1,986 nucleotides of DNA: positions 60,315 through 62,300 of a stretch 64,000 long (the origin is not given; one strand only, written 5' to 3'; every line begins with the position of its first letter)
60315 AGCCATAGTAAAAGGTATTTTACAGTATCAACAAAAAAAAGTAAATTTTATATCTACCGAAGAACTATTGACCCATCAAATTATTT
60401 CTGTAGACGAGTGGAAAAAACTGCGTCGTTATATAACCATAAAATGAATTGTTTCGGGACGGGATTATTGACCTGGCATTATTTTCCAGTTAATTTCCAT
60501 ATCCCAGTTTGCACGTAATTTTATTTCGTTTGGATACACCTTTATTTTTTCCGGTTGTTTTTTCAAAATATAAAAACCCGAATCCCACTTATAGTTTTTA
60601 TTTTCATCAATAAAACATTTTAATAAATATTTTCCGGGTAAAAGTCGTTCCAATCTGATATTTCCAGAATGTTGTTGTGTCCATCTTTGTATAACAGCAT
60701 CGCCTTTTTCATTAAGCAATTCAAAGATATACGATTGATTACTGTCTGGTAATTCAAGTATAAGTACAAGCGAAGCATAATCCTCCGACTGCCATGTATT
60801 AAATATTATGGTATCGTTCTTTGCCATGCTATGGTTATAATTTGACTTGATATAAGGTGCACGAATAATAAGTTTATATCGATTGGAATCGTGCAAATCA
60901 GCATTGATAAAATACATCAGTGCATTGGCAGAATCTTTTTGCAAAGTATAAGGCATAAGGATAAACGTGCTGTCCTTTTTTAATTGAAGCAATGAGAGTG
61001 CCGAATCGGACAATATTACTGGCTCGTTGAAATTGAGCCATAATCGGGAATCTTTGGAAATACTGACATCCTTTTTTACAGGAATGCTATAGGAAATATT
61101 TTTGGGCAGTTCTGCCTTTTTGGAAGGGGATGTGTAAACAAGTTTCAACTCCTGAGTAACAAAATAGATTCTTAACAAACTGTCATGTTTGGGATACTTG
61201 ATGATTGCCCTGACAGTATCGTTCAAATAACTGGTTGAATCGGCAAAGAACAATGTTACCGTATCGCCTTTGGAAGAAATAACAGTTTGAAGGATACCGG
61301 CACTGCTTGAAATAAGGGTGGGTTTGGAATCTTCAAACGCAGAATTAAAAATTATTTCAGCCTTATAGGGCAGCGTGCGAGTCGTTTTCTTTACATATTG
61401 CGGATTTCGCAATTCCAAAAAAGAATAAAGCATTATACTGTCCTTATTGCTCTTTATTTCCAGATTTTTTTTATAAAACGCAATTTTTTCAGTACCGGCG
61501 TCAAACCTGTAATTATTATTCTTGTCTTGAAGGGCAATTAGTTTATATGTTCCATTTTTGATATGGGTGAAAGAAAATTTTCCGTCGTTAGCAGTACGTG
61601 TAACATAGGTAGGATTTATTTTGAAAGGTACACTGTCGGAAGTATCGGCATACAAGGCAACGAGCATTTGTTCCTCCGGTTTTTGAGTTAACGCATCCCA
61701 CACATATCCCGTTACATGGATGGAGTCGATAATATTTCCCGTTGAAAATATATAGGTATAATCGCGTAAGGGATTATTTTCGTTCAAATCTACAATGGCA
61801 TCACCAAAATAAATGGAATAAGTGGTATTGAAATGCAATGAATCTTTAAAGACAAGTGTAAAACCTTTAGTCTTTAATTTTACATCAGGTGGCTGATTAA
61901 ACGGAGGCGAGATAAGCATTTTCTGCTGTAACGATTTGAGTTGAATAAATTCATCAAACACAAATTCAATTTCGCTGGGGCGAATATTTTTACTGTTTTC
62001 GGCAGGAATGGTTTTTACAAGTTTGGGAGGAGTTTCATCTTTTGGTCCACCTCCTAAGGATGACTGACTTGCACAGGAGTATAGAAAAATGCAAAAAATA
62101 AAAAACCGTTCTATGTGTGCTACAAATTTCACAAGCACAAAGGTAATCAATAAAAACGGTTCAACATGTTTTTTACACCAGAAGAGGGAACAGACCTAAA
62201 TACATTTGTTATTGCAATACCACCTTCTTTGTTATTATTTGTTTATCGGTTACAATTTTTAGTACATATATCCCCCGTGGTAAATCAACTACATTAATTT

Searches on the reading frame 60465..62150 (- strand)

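Call 32: search_protein_families(library=pfam, proteins=[window:60465-62150:-], max_evalue=0.000001)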
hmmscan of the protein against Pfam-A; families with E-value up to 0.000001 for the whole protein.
window:60465-62150:- (561 aa): 2 families
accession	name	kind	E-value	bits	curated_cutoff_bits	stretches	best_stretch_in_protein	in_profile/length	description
PF13205.12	Big_5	-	3.8e-22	79.4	23.6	1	38-137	1-105/105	Bacterial Ig-like domain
PF09912.14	DUF2141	-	7.2e-09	36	24.4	0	161-225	12-84/112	Uncharacterized protein conserved in bacteria (DUF2141)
